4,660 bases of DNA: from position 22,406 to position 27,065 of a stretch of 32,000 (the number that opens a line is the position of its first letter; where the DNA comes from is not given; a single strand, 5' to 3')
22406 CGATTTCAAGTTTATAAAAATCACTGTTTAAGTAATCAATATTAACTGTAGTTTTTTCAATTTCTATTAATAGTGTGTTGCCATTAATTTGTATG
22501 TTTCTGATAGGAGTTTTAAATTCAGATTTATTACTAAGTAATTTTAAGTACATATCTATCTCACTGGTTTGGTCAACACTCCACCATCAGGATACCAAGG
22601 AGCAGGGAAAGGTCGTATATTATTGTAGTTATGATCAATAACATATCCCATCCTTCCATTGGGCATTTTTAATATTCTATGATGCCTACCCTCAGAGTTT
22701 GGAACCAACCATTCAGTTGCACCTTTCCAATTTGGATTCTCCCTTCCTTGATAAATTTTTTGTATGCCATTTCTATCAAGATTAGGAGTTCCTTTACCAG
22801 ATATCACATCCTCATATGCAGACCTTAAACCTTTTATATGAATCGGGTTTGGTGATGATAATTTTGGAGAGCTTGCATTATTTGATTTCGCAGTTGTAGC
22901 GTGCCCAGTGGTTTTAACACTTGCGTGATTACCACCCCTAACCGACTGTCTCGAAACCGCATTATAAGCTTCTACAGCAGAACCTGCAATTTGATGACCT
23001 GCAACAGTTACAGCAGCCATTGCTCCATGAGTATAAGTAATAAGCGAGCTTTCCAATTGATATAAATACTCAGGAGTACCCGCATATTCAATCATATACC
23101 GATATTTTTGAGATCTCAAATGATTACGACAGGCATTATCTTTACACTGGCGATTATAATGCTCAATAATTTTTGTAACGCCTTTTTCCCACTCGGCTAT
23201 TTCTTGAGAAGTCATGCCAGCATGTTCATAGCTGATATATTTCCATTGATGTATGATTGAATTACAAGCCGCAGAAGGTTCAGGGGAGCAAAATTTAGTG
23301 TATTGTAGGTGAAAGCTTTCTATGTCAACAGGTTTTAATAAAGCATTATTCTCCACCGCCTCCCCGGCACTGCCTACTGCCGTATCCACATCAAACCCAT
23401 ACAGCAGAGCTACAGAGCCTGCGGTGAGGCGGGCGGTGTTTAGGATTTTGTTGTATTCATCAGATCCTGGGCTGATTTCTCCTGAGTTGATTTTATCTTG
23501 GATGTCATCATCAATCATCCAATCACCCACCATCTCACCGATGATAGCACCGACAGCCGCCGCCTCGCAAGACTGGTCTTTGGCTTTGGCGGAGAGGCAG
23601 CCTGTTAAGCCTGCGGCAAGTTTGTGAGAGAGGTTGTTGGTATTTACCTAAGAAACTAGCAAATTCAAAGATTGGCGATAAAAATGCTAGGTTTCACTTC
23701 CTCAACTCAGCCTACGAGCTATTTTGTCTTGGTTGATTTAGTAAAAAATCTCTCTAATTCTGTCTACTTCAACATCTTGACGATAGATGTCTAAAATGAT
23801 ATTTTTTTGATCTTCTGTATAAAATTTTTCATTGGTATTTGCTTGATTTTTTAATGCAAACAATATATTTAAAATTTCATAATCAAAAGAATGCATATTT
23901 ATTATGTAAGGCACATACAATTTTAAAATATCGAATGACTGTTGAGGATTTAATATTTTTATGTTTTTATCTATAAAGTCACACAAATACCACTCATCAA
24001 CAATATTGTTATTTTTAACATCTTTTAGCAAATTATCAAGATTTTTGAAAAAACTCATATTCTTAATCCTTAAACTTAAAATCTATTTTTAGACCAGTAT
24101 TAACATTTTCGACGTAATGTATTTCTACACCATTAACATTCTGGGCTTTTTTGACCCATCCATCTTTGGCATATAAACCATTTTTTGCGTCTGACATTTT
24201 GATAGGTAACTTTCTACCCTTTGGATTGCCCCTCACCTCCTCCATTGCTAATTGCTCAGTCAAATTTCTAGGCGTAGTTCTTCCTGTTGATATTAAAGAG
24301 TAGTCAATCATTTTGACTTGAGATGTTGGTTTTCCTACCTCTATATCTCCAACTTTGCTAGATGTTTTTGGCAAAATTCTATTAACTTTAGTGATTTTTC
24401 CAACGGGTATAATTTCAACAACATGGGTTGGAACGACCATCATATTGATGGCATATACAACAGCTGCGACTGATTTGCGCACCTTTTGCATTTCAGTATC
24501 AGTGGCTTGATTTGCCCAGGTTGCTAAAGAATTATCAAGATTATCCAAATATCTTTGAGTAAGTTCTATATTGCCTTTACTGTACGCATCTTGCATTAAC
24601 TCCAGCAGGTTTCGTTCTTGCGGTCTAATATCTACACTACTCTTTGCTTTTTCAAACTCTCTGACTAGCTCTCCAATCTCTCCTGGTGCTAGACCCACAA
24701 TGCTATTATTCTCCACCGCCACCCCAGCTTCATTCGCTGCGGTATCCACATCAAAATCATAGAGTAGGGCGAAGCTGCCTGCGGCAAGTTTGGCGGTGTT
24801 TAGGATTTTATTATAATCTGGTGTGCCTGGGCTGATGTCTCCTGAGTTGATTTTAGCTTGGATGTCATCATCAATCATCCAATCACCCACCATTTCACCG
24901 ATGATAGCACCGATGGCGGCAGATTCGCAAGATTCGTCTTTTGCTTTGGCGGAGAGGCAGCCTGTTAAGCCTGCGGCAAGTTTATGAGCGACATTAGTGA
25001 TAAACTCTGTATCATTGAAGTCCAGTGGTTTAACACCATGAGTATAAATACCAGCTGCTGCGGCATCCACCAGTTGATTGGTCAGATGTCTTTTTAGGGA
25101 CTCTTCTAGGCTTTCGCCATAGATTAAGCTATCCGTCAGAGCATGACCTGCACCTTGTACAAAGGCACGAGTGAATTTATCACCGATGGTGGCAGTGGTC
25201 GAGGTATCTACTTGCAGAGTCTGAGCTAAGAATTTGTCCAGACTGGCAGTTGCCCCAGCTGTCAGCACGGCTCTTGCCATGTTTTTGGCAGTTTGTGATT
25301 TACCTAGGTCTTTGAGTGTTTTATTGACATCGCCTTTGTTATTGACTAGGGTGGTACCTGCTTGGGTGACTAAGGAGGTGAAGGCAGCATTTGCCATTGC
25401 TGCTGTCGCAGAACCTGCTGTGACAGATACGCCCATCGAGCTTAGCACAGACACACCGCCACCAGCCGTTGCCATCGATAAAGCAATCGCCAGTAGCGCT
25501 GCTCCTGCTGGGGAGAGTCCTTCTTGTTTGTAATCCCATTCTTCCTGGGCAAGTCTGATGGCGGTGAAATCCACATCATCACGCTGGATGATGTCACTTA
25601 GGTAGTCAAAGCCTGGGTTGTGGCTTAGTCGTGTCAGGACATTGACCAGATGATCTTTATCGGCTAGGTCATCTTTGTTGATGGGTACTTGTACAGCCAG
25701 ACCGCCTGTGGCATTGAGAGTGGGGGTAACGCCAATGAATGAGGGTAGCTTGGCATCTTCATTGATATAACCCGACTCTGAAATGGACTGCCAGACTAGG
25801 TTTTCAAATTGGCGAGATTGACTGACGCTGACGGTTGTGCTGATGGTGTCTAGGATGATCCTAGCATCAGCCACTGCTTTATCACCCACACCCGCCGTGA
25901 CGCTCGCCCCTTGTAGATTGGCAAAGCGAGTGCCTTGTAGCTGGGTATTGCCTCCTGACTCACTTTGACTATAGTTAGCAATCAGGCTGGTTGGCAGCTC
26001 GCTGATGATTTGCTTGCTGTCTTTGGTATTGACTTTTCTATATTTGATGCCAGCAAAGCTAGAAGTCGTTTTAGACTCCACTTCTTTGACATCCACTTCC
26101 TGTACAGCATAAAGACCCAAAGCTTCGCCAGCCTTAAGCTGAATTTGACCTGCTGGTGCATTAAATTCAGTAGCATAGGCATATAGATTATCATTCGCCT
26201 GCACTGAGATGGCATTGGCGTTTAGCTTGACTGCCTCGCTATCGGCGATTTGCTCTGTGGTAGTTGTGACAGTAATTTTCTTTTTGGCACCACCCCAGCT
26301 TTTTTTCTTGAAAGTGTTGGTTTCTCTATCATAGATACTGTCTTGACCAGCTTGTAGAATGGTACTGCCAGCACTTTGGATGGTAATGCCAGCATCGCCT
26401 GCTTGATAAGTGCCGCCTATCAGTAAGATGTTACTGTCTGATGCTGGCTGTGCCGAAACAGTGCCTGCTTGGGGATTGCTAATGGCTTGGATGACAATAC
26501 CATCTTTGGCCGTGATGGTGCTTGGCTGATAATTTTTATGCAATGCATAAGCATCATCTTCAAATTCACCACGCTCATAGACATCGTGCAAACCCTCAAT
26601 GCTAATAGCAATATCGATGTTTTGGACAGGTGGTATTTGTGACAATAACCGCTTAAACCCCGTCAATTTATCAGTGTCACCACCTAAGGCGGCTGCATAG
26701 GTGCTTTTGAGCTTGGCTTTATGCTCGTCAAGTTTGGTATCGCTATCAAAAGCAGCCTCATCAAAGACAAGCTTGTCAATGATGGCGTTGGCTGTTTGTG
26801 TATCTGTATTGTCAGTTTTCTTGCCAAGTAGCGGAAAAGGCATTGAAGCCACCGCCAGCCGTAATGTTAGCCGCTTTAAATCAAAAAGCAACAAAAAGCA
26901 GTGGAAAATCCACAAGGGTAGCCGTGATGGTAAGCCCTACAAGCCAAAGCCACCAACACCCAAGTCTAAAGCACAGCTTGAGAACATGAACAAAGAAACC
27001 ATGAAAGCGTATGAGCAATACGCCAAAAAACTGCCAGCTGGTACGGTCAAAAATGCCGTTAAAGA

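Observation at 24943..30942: Near-identical 1.9-kb direct repeat (period 4106 bp) puts a second copy of the cdiA 3' body in front of orphan toxin 2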

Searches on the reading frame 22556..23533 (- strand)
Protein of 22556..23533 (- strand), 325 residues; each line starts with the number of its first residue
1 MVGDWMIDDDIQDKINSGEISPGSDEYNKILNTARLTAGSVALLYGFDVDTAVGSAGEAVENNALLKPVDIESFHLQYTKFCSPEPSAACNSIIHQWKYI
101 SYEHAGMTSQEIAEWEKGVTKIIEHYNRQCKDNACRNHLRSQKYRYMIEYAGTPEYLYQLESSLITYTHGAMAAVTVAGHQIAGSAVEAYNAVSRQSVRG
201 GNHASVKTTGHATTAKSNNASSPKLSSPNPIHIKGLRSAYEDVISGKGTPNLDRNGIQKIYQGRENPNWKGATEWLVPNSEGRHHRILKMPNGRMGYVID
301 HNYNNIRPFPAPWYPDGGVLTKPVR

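Call 6: search_protein_families(library=pfam, proteins=[window:22556-23533:-], max_evalue=0.01)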
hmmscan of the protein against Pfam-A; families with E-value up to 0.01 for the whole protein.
window:22556-23533:- (325 aa): 1 family
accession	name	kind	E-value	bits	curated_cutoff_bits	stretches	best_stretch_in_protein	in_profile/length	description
PF04829.18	PT-VENN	-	0.00036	21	20.3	1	25-66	7-51/52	Pre-toxin domain with VENN motif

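Call 45: search_protein_families(library=pfam, proteins=[window:22559-23344:-], max_evalue=1)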
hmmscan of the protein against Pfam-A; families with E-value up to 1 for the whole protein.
seq(262 aa): 0 families

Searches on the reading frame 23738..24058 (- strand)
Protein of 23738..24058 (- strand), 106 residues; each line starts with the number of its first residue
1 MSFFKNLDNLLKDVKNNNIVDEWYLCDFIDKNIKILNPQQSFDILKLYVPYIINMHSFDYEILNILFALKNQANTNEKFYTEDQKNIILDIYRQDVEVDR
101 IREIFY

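Call 6: search_protein_families(library=pfam, proteins=[window:23738-24058:-], max_evalue=0.01)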
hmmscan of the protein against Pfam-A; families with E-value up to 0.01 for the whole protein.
window:23738-24058:- (106 aa): 0 families

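Call 9: find_encoding_contigs(protein=window:23738-24058:-, flank=10000, max_places=10)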
Protein window:23738-24058:- (106 aa): no gene with exactly this product is on record in the collection.

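Call 45: search_protein_families(library=pfam, proteins=[window:23738-24058:-], max_evalue=1)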
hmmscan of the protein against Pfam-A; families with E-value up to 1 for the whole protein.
window:23738-24058:- (106 aa): 1 family
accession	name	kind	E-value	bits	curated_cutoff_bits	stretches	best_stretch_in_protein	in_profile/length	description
PF22915.1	ARMH5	-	0.027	15.4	27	1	43-79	7-43/92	Armadillo-like helical domain-containing protein 5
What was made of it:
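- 23738..24058 (-): Candidate cdiI-2: 106 aa, 22% GC, starting 4 nt after the CT2 stop. There is no family match (calls 6, 45).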

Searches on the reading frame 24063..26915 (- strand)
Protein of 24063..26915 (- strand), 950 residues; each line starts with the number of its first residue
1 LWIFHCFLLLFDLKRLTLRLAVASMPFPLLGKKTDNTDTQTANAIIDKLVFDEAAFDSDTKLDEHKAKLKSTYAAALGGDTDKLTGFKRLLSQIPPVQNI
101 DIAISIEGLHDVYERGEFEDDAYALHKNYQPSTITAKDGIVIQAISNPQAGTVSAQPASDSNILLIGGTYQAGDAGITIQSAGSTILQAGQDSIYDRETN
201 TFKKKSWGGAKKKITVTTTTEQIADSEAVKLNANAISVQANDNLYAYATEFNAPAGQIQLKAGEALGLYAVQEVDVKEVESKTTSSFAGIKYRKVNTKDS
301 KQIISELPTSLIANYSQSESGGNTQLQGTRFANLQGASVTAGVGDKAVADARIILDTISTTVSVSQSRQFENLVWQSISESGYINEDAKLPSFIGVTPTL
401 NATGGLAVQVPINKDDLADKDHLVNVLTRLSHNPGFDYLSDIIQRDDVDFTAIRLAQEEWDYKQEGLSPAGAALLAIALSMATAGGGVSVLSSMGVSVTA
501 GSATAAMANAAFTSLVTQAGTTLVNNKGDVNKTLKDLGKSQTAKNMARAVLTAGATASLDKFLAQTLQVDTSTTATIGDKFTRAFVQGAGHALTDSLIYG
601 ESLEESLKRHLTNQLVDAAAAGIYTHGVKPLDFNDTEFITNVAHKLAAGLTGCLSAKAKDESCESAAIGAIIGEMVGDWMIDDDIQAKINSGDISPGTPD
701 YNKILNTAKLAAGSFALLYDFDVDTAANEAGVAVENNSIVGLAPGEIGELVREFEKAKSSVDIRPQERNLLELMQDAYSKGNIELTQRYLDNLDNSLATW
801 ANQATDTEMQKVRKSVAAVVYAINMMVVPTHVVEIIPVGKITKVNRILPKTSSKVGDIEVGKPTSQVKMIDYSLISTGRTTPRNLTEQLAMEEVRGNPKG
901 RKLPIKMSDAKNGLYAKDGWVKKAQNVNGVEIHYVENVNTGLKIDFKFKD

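Call 6: search_protein_families(library=pfam, proteins=[window:24063-26915:-], max_evalue=0.01)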
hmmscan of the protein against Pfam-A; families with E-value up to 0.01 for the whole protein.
window:24063-26915:- (950 aa): 2 families
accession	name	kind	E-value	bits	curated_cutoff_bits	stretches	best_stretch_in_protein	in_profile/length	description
PF04830.18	DUF637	-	5.8e-24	85.2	26.6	1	507-670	1-168/168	Possible hemagglutinin (DUF637)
PF04829.18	PT-VENN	-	0.00044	20.8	20.3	1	703-738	11-49/52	Pre-toxin domain with VENN motif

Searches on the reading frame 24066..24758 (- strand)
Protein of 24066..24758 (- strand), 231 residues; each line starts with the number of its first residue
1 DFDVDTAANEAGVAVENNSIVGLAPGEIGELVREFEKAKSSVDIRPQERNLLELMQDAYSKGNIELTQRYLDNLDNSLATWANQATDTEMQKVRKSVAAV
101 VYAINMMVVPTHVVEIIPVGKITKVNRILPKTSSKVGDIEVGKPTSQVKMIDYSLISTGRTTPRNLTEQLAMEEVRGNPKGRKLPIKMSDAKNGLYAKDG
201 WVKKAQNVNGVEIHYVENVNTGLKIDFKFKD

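Call 13: find_homologous_proteins(query=window:24066-24758:-)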
Query seq(231 aa) (231 aa): 86 proteins with E <= 0.001 among 363 candidates.
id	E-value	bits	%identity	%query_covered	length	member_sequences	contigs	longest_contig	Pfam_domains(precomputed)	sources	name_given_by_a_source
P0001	4.0e-45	172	90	39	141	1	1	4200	-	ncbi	ncbi:hypothetical protein, partial [Moraxella oculi]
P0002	8.8e-45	171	90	39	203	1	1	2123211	-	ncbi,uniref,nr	ncbi:hypothetical protein LU276_05620 [Moraxella haemolytica]|uniref:hypothetical protein n=1 Tax=Mo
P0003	1.2e-30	125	79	33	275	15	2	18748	-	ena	-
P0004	1.0e-29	122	55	54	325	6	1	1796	PF25023.2,PF03527.21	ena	-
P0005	6.5e-28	116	72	34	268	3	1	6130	-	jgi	jgi:hypothetical protein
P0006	3.4e-27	114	73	33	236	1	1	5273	-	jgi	-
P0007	4.2e-26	110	72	33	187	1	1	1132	-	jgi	-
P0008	6.0e-26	110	75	33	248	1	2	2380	-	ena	-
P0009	1.2e-25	109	66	39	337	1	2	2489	-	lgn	-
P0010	2.0e-25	108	70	34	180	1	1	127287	-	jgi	jgi:RHS repeat-associated protein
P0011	2.6e-25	107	71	33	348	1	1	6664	PF07591.16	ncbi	-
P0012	4.1e-25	107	71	33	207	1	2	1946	-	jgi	jgi:hypothetical protein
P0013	1.2e-24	105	71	32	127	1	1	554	-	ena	-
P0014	1.5e-24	105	70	33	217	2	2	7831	PF07591.16,PF14890.12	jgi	jgi:intein/homing endonuclease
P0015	1.9e-24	105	45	59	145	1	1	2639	-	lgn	-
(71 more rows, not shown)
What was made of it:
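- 24063..26843 (-): Long orphan cdiA-CT ORF: 926 aa from the ATG '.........' that lies 7 nt into J (950 aa from the TTG at 26915). It contains DUF637, PT-VENN (VENN codons 24705-24716) and toxin CT2. It has no TPS domain and no signal sequence. The CT2 C-terminal domain is shared with Rhs, HINT and FHA polymorphic toxins (call 13).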

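Call 45: search_protein_families(library=pfam, proteins=[window:24066-24704:-], max_evalue=1)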
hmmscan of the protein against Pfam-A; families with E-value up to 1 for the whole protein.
seq(213 aa): 1 family
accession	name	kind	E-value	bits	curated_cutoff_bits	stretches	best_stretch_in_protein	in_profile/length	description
PF08908.16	MesX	-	0.046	13.2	25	1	32-140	29-131/323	Putative oxygenase MesX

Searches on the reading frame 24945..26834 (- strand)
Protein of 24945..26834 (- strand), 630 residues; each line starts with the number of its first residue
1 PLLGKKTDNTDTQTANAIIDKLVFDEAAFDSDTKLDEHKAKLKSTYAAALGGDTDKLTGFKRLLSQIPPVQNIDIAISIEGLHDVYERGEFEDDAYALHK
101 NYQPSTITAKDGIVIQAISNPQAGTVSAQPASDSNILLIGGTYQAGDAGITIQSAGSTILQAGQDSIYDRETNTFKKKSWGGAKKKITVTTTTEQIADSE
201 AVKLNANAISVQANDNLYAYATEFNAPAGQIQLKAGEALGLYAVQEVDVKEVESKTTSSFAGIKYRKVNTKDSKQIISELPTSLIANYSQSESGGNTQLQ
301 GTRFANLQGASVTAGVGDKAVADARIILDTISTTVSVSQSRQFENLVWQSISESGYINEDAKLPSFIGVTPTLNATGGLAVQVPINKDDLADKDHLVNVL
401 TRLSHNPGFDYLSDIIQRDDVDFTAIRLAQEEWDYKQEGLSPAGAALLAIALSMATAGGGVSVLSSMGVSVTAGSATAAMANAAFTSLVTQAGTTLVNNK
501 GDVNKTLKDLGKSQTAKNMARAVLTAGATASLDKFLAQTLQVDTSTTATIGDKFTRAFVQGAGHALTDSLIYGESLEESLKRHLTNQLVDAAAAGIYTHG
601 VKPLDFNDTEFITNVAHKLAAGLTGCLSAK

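Call 28: find_related_loci(query=window:24945-26834:-, collection=genome_contigs, flank=10000)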
Query window:24945-26834:- (630 aa) in genome_contigs; peptide patterns used: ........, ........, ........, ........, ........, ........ (x = any residue, [..] = any of these).
32 stretches matched a pattern; 1 encode a relative of the query (tblastn E <= 1e-3); 1 distinct loci.
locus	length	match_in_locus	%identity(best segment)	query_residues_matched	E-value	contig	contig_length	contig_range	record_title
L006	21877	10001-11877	82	1-629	0e+0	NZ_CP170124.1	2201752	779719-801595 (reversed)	Moraxella sp. ATCC 23246 chromosome, complete genome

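Call 53: search_protein_families(library=pfam, proteins=[L006:1132-3354:+, L006:6020-7606:-, L006:15160-16329:+, L006:16272-18167:+, L006:18154-21447:+, L006:12752-13108:+, L006:3407-3964:+], max_evalue=0.001)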
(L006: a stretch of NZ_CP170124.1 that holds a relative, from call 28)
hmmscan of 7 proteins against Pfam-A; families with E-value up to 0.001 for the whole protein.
L006:1132-3354:+ (740 aa): 0 families

L006:6020-7606:- (528 aa): 1 family
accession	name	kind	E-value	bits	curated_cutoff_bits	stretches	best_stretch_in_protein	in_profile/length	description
PF02661.23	Fic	-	6.5e-12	46.6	24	1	279-354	28-92/93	Fic/DOC family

L006:15160-16329:+ (389 aa): 0 families

L006:16272-18167:+ (631 aa): 2 families
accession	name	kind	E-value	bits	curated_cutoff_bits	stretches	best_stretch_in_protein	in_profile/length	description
PF01555.25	N6_N4_Mtase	-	2.1e-25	90.4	26.7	1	69-402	1-214/221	DNA methylase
PF03602.21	Cons_hypoth95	-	0.00042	20.5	24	0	53-101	99-147/182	Conserved hypothetical protein 95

L006:18154-21447:+ (1097 aa): 3 families
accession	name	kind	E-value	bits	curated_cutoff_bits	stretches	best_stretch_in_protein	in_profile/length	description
PF04851.21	ResIII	-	2.2e-08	34.6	22.5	1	162-279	22-142/164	Type III restriction enzyme, res subunit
PF18766.7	SWI2_SNF2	-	3.6e-07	30.5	26.7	1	168-282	23-140/221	SWI2/SNF2 ATPase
PF00270.35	DEAD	-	0.00055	20.1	26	0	171-300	22-160/167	DEAD/DEAH box helicase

L006:12752-13108:+ (118 aa): 0 families

L006:3407-3964:+ (185 aa): 0 families
